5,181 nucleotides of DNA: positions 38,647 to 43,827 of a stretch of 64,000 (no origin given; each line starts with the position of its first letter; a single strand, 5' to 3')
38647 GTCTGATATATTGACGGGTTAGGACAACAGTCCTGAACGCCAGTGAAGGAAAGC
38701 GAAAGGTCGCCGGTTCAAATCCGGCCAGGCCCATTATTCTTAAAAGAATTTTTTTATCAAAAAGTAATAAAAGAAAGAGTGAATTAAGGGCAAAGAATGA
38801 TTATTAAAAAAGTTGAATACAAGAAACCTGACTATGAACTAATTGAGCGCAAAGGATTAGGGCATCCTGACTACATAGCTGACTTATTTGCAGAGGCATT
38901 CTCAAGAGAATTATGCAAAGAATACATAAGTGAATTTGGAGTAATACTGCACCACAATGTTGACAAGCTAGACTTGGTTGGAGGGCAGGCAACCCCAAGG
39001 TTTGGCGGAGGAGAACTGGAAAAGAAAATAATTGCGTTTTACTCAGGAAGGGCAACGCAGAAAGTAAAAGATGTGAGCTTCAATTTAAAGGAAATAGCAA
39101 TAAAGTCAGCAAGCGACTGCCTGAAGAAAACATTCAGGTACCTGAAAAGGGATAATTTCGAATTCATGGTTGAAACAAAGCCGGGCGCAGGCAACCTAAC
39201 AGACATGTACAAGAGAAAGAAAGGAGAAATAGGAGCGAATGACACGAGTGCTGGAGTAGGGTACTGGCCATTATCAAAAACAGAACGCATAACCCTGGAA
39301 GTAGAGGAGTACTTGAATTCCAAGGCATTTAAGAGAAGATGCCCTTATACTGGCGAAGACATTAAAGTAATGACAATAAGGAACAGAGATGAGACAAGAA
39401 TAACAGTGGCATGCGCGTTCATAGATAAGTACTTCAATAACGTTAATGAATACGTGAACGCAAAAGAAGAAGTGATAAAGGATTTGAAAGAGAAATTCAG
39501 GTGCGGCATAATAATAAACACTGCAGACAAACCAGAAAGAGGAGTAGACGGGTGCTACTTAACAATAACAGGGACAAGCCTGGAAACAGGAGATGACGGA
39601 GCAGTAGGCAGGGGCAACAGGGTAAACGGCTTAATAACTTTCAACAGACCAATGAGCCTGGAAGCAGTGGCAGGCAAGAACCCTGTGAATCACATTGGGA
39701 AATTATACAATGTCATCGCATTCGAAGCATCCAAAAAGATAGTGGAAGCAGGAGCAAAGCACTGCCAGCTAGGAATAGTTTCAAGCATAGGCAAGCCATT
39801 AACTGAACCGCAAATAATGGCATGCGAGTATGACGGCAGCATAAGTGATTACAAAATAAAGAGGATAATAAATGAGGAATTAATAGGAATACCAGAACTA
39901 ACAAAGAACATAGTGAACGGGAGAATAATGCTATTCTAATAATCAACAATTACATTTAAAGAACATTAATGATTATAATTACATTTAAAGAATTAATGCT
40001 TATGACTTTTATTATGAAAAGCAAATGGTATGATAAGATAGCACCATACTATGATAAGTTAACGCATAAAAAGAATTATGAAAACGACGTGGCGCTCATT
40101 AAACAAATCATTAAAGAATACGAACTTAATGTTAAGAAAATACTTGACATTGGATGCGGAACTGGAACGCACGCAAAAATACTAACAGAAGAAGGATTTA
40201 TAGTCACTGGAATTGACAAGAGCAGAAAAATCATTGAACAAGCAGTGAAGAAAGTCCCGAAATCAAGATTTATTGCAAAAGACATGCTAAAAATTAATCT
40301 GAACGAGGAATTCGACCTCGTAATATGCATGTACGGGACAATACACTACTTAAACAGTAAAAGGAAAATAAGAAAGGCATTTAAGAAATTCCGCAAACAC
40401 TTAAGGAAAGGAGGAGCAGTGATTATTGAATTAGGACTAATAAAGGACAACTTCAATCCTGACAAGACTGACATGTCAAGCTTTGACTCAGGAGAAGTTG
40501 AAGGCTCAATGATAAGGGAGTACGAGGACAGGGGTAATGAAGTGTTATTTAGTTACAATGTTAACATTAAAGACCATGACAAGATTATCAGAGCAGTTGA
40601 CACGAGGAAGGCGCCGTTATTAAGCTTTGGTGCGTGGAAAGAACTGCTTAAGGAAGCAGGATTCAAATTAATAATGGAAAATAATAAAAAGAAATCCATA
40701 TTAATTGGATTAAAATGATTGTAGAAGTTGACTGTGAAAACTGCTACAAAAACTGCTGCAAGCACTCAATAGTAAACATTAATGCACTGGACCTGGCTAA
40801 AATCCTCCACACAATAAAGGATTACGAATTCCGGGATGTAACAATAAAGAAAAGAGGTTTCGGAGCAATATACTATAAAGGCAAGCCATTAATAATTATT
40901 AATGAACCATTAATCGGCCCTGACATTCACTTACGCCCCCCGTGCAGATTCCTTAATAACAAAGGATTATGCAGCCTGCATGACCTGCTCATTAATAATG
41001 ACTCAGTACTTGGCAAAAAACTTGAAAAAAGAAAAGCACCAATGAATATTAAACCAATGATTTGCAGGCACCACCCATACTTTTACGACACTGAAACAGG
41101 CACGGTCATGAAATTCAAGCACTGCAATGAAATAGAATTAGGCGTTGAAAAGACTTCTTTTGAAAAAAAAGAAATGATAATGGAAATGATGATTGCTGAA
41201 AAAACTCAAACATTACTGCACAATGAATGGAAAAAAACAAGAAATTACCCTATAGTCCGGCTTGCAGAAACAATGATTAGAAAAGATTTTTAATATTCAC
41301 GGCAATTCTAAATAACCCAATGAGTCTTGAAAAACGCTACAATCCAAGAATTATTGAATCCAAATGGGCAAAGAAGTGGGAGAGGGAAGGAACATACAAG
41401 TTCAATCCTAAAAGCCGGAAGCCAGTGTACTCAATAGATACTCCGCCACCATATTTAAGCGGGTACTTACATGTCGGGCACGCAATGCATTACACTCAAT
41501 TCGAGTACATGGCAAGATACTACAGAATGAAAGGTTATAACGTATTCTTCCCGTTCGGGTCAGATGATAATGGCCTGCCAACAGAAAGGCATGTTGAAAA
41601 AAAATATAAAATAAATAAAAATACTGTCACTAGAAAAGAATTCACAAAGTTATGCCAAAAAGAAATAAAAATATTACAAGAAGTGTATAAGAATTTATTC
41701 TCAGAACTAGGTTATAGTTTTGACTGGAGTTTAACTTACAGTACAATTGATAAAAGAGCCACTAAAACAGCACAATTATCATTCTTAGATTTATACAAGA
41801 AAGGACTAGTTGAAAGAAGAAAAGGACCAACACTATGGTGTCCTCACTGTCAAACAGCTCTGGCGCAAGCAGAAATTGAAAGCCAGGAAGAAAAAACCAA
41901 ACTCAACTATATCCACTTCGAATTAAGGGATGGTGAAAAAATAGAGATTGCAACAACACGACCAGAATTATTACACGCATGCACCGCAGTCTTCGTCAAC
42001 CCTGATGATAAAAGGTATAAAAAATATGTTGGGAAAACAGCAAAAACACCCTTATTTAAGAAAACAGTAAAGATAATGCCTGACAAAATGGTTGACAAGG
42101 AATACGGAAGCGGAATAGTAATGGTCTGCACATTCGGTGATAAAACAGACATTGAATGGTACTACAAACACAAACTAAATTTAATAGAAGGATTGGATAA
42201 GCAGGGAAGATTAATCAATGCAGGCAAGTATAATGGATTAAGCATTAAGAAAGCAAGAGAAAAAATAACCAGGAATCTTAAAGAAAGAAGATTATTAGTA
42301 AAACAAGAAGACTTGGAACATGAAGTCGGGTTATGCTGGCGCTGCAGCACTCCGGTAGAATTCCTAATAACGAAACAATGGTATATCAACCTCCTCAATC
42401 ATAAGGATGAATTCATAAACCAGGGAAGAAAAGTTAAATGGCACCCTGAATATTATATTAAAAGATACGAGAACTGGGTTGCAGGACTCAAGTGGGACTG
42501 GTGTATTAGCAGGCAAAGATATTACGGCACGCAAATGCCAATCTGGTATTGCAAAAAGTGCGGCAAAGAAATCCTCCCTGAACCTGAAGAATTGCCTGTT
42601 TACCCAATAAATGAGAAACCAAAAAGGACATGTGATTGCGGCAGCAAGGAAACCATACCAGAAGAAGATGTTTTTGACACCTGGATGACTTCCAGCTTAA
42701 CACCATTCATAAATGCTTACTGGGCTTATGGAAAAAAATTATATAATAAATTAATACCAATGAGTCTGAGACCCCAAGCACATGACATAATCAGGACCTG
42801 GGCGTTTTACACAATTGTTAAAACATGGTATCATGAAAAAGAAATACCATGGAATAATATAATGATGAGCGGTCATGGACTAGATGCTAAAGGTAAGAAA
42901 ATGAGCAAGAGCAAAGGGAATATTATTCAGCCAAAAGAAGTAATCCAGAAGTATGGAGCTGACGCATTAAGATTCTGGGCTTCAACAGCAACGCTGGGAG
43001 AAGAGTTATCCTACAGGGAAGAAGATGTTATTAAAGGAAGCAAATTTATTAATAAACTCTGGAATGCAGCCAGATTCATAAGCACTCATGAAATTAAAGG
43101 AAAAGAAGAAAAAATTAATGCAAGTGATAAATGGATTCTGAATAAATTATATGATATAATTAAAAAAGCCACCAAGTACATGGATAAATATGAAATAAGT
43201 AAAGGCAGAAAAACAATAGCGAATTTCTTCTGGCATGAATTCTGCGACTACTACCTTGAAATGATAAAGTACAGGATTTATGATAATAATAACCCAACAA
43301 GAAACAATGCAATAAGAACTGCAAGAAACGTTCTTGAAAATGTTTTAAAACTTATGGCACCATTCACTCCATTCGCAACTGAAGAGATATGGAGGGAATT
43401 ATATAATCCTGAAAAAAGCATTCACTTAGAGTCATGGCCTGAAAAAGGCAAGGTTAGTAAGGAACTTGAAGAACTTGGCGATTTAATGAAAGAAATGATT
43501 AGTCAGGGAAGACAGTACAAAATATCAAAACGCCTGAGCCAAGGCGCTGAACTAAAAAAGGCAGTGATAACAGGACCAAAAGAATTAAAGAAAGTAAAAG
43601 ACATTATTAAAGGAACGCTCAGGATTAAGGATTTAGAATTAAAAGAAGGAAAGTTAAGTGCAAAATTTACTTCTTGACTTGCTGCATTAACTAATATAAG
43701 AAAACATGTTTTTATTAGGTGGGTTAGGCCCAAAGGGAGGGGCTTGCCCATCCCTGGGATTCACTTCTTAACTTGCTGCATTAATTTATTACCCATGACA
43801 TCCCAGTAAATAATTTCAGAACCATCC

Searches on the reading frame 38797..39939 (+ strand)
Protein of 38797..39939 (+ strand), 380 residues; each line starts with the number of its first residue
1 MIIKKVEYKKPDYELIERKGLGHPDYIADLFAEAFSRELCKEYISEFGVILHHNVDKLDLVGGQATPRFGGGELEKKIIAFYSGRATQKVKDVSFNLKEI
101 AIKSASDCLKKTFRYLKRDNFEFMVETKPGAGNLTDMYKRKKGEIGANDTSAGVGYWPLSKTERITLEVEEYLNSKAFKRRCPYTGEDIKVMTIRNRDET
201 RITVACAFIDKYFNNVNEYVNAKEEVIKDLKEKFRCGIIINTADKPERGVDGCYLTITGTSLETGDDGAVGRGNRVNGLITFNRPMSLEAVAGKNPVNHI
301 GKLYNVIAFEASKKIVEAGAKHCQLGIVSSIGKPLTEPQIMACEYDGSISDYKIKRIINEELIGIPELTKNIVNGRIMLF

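Call 59: search_protein_families(library=pfam, proteins=[window:38797-39939:+], max_evalue=0.00001)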
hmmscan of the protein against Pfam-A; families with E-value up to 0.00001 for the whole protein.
window:38797-39939:+ (380 aa): 1 family
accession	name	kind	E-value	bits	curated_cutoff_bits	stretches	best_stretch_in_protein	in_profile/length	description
PF01941.24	AdoMet_Synthase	-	3.2e-130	435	27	1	5-375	10-394/395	S-adenosylmethionine synthetase (AdoMet synthetase)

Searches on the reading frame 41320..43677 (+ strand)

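Call 59: search_protein_families(library=pfam, proteins=[window:41320-43677:+], max_evalue=0.00001)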
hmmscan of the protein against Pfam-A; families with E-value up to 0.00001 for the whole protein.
window:41320-43677:+ (785 aa): 5 families
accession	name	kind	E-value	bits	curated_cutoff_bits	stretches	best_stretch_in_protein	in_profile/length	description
PF00133.28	tRNA-synt_1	-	3.1e-91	306.6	22.7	1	16-564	2-412/414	tRNA synthetases class I (I, L, M and V)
PF08264.19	Anticodon_1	-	2.1e-40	138.4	25.1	1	603-747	1-146/148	Anticodon-binding domain of tRNA ligase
PF09334.17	tRNA-synt_1g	-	4.3e-26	92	20.1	2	39-188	3-137/391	tRNA synthetases class I (M)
PF01406.26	tRNA-synt_1e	-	1.3e-09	38.3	27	0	511-570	237-296/301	tRNA synthetases class I (C) catalytic domain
PF13603.12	tRNA-synt_1_2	-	4.7e-08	33.2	25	0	238-320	86-184/185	Leucyl-tRNA synthetase, editing domain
